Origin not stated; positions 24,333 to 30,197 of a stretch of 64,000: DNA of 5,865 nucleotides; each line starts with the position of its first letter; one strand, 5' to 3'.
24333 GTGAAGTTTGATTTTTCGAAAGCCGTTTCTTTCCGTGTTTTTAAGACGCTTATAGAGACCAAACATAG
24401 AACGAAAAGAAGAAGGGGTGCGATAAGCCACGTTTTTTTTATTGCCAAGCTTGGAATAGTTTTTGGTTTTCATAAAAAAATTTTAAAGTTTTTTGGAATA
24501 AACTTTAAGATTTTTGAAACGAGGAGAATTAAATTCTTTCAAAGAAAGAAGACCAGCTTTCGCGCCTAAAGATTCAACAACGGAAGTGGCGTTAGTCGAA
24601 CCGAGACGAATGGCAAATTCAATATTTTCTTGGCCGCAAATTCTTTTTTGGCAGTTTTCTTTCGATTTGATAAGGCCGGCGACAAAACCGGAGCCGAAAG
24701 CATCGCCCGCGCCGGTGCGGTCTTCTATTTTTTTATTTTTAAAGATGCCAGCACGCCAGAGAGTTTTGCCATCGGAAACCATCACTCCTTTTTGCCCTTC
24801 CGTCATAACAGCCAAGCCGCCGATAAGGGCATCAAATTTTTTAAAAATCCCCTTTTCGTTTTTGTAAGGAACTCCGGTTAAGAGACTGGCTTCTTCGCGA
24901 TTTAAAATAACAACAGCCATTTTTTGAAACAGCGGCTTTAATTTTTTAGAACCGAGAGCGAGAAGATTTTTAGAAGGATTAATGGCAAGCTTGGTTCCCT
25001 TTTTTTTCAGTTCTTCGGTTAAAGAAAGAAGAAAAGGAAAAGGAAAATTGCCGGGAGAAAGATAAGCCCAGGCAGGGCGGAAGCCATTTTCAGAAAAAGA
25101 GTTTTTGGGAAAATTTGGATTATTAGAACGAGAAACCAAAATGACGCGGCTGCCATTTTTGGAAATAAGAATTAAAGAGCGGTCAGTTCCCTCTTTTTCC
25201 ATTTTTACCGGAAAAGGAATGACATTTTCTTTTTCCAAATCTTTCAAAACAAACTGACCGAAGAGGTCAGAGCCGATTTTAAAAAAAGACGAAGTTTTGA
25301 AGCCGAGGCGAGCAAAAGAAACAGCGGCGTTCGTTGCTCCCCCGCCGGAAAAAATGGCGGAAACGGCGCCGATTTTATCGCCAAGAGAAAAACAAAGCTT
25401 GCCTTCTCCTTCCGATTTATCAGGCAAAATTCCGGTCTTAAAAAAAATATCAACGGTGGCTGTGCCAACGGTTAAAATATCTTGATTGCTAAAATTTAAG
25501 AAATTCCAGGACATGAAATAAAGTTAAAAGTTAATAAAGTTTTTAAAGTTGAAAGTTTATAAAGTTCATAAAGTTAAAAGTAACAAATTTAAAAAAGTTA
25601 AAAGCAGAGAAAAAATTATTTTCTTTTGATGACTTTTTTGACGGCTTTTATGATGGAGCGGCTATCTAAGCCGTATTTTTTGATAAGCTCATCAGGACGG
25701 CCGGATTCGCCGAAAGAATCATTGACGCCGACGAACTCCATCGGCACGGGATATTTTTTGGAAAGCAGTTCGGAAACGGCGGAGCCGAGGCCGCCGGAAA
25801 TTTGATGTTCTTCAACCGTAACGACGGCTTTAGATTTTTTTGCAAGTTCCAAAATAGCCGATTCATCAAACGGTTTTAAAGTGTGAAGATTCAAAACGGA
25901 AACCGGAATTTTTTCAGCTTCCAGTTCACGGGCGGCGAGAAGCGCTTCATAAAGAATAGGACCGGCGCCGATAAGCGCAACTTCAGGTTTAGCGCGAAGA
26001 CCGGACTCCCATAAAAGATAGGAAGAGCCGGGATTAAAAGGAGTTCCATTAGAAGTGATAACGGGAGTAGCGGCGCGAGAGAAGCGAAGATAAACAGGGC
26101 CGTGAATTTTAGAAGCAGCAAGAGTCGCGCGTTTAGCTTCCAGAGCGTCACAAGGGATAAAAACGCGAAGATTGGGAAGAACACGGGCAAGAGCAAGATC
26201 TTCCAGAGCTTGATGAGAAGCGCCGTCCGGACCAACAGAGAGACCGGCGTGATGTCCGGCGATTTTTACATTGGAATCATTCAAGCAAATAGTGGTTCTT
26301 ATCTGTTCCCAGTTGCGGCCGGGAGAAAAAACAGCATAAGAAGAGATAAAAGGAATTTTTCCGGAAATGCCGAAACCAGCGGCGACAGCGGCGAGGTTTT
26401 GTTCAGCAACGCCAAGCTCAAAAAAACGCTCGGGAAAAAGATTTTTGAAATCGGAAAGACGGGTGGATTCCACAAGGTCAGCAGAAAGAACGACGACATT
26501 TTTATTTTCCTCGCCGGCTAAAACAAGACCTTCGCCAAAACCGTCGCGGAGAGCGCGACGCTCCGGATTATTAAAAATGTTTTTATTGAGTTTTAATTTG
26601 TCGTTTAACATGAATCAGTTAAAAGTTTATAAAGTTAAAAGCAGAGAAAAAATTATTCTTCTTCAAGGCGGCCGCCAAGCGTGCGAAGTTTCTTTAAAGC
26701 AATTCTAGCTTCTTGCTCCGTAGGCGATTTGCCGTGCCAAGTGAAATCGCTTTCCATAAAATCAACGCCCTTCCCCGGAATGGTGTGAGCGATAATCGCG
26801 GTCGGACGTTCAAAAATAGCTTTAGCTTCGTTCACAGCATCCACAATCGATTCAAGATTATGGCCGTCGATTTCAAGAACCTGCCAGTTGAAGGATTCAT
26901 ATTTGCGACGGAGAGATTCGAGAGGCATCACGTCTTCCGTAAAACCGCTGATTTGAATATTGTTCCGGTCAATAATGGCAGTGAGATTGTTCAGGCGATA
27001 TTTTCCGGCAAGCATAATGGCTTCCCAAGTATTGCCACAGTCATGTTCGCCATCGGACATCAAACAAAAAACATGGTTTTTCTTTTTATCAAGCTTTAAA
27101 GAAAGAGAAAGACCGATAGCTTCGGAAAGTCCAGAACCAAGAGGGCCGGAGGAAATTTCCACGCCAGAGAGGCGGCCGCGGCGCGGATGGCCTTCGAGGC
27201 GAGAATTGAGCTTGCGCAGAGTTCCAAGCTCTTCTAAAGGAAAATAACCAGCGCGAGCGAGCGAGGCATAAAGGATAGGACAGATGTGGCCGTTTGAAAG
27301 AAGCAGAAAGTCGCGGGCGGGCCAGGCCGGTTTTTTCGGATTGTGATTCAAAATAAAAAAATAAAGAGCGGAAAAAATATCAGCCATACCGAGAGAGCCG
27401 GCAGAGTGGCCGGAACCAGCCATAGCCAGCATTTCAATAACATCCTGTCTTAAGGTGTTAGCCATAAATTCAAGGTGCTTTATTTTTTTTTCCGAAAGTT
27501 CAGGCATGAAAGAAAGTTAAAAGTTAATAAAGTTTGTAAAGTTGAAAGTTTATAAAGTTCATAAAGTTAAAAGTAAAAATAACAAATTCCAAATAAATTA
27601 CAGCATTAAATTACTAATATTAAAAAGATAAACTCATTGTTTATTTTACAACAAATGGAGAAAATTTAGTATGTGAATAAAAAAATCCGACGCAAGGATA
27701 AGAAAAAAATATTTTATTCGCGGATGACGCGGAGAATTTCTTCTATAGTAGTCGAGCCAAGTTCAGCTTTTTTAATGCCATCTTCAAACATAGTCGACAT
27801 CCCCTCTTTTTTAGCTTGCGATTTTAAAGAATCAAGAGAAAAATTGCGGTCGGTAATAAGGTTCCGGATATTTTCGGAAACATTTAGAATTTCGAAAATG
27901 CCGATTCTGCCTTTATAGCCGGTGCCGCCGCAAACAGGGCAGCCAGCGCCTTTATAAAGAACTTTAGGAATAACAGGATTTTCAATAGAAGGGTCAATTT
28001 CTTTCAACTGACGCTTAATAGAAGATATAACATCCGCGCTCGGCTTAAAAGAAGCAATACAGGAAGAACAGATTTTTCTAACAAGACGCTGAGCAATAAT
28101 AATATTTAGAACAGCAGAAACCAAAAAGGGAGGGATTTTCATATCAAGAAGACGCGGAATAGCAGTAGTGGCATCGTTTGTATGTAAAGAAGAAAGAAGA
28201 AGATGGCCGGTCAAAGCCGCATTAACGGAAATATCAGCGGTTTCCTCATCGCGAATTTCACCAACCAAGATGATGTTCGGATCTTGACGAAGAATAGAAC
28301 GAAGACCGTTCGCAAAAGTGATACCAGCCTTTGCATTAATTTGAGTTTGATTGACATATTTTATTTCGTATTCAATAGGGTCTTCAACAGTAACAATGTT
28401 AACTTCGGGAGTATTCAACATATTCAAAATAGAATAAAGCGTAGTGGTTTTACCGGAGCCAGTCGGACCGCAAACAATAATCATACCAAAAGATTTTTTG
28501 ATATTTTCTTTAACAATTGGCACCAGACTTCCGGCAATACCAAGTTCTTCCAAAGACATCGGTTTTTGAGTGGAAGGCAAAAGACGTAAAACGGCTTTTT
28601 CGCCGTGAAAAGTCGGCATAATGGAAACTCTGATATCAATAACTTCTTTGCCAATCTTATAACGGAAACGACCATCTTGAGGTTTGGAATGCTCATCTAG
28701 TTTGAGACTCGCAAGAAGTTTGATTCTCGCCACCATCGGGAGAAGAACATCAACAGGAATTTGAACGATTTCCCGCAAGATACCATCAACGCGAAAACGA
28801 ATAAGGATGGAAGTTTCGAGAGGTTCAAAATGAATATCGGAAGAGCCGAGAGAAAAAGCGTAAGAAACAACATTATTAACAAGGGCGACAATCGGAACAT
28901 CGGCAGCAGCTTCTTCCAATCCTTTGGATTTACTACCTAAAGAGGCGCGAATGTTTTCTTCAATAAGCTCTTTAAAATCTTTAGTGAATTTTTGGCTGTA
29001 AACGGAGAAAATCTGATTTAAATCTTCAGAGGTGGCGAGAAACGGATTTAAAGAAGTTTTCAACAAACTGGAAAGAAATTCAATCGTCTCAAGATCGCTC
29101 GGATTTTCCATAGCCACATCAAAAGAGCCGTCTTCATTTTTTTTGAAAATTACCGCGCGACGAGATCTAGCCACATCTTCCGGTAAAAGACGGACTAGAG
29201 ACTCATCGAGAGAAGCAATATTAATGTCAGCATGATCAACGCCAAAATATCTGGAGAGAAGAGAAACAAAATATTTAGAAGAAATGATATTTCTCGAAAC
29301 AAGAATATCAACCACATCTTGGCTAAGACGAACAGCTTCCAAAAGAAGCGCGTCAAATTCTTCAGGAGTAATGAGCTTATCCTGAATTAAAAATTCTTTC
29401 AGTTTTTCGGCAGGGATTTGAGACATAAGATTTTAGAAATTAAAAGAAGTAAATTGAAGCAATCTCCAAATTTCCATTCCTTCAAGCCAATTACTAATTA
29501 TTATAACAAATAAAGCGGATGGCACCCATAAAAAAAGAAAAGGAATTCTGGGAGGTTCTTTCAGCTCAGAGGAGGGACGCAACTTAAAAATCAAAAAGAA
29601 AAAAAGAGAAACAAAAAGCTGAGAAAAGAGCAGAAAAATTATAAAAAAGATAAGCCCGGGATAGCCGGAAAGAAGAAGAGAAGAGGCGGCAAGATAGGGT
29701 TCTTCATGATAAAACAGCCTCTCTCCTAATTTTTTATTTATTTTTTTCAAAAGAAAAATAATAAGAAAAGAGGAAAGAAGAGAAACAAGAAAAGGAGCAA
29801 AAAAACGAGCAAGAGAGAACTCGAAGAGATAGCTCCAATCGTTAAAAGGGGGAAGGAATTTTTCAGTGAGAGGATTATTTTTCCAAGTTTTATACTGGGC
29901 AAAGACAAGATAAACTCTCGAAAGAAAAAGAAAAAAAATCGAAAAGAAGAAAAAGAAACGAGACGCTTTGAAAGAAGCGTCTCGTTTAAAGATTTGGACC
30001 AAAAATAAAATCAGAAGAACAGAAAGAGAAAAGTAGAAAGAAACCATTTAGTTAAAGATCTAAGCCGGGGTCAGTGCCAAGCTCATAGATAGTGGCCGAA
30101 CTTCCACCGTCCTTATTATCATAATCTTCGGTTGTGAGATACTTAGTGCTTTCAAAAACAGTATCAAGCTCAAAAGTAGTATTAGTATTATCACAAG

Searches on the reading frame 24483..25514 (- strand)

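Call 9: search_protein_families(library=pfam, proteins=[window:24483-25514:-], max_evalue=0.01)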
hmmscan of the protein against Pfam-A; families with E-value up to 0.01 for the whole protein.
window:24483-25514:- (343 aa): 1 family
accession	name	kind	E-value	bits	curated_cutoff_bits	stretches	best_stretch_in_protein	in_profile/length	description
PF00294.29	PfkB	-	5.6e-30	105.1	25.8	1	56-320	35-297/302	pfkB family carbohydrate kinase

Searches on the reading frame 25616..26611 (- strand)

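Call 9: search_protein_families(library=pfam, proteins=[window:25616-26611:-], max_evalue=0.01)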
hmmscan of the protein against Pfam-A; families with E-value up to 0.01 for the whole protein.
window:25616-26611:- (331 aa): 4 families
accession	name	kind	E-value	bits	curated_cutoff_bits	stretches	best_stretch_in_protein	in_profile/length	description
PF02779.29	Transket_pyr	-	7.5e-36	123.8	27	1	20-182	4-172/174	Transketolase, pyrimidine binding domain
PF02780.25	Transketolase_C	-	2.8e-28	98.8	25.9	1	206-320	7-124/124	Transketolase, C-terminal domain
PF22613.1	Transketolase_C_1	-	5.3e-07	30.3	27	1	198-316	3-113/113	Transketolase-like TK C-terminal domain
PF17147.9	PFOR_II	-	5e-06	27.3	27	1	210-294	2-89/102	Pyruvate:ferredoxin oxidoreductase core domain II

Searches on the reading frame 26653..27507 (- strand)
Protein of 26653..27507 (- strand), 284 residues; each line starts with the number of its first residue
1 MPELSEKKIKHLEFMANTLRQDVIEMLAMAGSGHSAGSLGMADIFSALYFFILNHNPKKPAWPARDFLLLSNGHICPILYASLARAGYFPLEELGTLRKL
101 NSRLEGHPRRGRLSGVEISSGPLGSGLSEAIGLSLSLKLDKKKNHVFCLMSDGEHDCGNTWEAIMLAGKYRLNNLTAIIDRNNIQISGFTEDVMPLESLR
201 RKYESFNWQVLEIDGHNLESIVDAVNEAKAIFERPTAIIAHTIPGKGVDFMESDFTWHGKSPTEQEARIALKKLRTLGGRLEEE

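Call 9: search_protein_families(library=pfam, proteins=[window:26653-27507:-], max_evalue=0.01)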
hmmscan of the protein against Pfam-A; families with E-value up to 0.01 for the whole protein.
window:26653-27507:- (284 aa): 3 families
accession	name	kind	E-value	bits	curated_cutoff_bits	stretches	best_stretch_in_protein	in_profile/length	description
PF00456.26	Transketolase_N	-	9.7e-55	186.3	22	1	15-270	5-271/334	Transketolase, thiamine diphosphate binding domain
PF13292.11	DXP_synthase_N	-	2.1e-11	44.1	21.2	1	4-187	10-176/274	1-deoxy-D-xylulose-5-phosphate synthase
PF00676.26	E1_dh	-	7e-05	22.4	22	1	118-230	98-209/300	Dehydrogenase E1 component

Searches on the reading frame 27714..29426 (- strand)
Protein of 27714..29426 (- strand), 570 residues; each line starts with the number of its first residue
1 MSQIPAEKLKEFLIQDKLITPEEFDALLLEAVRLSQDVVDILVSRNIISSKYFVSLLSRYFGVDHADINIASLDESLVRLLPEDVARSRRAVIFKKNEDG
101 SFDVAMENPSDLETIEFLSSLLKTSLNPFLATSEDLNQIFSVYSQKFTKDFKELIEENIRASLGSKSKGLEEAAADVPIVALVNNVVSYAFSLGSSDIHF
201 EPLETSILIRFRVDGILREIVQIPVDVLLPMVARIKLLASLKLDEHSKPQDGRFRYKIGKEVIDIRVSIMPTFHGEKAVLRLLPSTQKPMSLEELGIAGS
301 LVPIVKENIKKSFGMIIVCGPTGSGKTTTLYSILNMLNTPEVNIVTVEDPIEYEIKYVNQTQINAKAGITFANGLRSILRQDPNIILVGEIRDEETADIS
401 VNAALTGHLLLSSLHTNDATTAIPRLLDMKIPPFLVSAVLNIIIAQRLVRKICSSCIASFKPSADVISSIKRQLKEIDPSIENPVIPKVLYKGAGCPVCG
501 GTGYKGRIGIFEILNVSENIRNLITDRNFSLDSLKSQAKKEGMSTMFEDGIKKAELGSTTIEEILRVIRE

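Call 9: search_protein_families(library=pfam, proteins=[window:27714-29426:-], max_evalue=0.01)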
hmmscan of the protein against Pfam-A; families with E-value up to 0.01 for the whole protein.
window:27714-29426:- (570 aa): 8 families
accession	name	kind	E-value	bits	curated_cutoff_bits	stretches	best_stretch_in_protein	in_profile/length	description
PF00437.27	T2SSE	-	1.2e-122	409.6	24.9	1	173-566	2-370/370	Type II/IV secretion system protein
PF05157.20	MshEN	-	1.9e-12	47.4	23.1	1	61-141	1-81/90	MshEN domain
PF13401.12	AAA_22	-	0.00023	21.9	27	1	314-348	6-40/130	AAA domain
PF00005.33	ABC_tran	-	0.0014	19.6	25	0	315-353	13-51/137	ABC transporter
PF20720.3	nSTAND3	-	0.0017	18.5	27.2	1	312-357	16-61/155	Novel STAND NTPase 3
PF13476.12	AAA_23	-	0.0029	18.7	27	1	308-337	14-43/201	AAA domain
PF00485.24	PRK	-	0.0072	16.6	22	0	316-349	2-35/196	Phosphoribulokinase / Uridine kinase family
PF25199.1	nSTAND_NTPase5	-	0.0087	16.3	34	0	306-352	34-81/145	Novel STAND NTPase 5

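Call 10: search_protein_families(library=ncbifam, proteins=[window:27714-29426:-], max_evalue=0.01)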
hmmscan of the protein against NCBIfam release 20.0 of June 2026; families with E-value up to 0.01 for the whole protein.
window:27714-29426:- (570 aa): 27 families (the best 25 are shown)
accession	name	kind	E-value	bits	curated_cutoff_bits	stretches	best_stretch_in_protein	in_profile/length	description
TIGR02538.1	type_IV_pilB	equivalog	1.7e-152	509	675.65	1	8-568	1-562/564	type IV-A pilus assembly ATPase PilB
TIGR02533.1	type_II_gspE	equivalog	3.5e-151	504.2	630.25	1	80-567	3-485/486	type II secretion system ATPase GspE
NF053534.1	T4PilAsmATPsTfpB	equivalog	2.2e-124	416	850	1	158-568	181-582/584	type IV pilus assembly ATPase TfpB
NF007755.0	PRK10436.1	equivalog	9.8e-124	413.5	617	1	163-568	69-459/465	type II secretion system protein GspE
NF041000.1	ATPase_ComGA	equivalog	2.8e-73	246.2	300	1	185-450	2-266/267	competence type IV pilus ATPase ComGA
TIGR01420.1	pilT_fam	subfamily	2e-54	185.1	319.1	1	184-450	3-269/343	PilT/PilU family type 4a pilus ATPase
TIGR02525.1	plasmid_TraJ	equivalog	6.4e-28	97.8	368.3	1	280-450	122-299/372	plasmid transfer ATPase TraJ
TIGR02524.1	dot_icm_DotB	equivalog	9.5e-21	74.4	463.3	1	250-429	82-259/358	Dot/Icm type IV secretion system ATPase DotB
NF058587.1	archaellum_moto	equivalog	2.4e-19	69.5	550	1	316-451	278-419/527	archaellum flagellar ATPase motor FlaI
TIGR02788.1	VirB11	equivalog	4.9e-17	61.9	249.95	1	315-430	146-266/308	P-type DNA transfer ATPase VirB11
TIGR02782.1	TrbB_P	equivalog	1.5e-14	54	304.55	1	315-427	138-253/303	P-type conjugative transfer ATPase TrbB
NF010469.0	PRK13894.1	subfamily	2.3e-13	50.2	508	1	313-426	149-264/320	conjugal transfer ATPase TrbB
NF010407.0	PRK13833.1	subfamily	4.6e-13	49.3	499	1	302-427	134-260/323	conjugal transfer protein TrbB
TIGR03819.1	heli_sec_ATPase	hypoth_equivalog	9e-13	48.1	373.15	1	232-424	100-295/340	TadA family conjugal transfer-associated ATPase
NF053672.1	bindosome_BasE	exception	1.1e-10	40.9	1000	1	316-431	273-393/512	bindosome assembly system ATPase subunit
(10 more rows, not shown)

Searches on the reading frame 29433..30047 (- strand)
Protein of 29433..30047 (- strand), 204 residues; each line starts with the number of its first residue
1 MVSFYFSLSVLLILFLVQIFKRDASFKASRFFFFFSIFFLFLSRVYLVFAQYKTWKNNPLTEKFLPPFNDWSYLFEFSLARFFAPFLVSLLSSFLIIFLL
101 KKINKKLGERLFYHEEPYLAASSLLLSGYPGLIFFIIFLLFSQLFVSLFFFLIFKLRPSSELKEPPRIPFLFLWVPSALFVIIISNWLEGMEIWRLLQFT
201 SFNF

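Call 9: search_protein_families(library=pfam, proteins=[window:29433-30047:-], max_evalue=0.01)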
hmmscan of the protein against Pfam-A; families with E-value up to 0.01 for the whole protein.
window:29433-30047:- (204 aa): 0 families

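Call 10: search_protein_families(library=ncbifam, proteins=[window:29433-30047:-], max_evalue=0.01)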
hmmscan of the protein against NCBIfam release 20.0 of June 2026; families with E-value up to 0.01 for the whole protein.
window:29433-30047:- (204 aa): 0 families

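Call 77: search_protein_families(library=pfam, alignment_id=A4, max_evalue=1)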
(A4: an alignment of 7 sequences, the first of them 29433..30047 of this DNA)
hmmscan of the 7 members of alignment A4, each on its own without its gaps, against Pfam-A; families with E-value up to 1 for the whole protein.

A. member 1, window:29433-30047:- (204 aa): 0 families

B. families by the number of members that match (of 7 scanned): 2 families
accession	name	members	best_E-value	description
PF13323.11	HPIH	1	0.27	N-terminal domain with HPIH motif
PF12606.13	RELT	1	0.47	Tumour necrosis factor receptor superfamily member 19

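Call 78: search_solved_structures(query=A4, max_evalue=1)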
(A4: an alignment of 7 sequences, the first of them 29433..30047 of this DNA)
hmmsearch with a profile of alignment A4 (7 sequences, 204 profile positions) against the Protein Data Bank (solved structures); distinct sequences matched with E-value up to 1: 0.
